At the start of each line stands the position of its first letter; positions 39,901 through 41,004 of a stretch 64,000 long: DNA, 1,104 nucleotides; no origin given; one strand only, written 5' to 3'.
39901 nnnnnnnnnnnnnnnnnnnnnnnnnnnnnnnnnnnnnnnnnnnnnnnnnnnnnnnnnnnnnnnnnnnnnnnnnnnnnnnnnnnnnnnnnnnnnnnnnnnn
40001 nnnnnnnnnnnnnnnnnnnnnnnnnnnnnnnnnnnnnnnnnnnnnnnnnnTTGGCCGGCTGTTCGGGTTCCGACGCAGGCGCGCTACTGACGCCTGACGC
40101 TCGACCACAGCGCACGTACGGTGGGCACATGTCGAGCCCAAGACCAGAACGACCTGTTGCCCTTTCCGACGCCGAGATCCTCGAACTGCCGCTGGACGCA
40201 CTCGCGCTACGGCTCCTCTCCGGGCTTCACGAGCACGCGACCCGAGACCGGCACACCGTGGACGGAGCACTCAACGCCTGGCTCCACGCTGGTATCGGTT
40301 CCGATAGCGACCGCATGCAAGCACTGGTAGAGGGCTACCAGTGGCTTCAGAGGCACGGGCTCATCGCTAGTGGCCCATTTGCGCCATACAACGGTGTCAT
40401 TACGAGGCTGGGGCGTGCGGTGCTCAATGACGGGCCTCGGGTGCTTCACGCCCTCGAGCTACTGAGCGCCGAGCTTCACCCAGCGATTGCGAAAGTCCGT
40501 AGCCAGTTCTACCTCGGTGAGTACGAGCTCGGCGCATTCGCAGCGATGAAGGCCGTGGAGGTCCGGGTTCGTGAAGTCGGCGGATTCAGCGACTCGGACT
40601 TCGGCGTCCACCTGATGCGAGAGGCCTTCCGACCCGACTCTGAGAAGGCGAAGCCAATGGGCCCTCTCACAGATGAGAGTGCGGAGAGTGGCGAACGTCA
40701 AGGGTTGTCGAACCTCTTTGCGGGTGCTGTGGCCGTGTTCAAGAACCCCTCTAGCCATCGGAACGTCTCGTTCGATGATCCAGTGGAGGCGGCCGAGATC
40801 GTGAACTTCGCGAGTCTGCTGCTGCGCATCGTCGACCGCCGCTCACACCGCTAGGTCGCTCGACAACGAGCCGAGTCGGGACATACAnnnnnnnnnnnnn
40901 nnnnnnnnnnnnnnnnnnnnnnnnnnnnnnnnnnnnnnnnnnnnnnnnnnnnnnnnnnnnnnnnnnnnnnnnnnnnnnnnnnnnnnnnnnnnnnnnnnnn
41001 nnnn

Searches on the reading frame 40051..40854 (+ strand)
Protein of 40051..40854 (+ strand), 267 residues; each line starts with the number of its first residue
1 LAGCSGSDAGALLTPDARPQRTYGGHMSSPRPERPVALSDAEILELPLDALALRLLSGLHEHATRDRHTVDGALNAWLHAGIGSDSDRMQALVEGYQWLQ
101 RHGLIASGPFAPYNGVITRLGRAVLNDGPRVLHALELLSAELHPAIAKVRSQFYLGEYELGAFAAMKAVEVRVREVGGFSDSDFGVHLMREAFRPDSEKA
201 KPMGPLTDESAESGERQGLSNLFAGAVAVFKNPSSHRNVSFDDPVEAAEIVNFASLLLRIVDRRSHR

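Call 38: search_protein_families(library=pfam, proteins=[window:40051-40854:+], max_evalue=0.001)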
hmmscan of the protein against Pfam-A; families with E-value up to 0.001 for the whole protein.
window:40051-40854:+ (267 aa): 1 family
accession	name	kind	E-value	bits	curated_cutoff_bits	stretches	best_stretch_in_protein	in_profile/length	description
PF09509.15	Hypoth_Ymh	-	1.4e-25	89.9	25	1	141-260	2-118/119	Protein of unknown function (Hypoth_ymh)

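Call 60: search_protein_families(library=padloc, proteins=[window:40051-40854:+], max_evalue=0.001)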
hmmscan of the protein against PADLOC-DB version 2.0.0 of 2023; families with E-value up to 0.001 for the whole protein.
window:40051-40854:+ (267 aa): 2 families
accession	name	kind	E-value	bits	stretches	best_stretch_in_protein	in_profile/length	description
PDLC03987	PD-Lambda-3_B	-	1.7e-07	28.8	1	149-263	150-262/270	-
PDLC02412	Aga_HEPN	-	0.00029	18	1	149-239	262-350/382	Class II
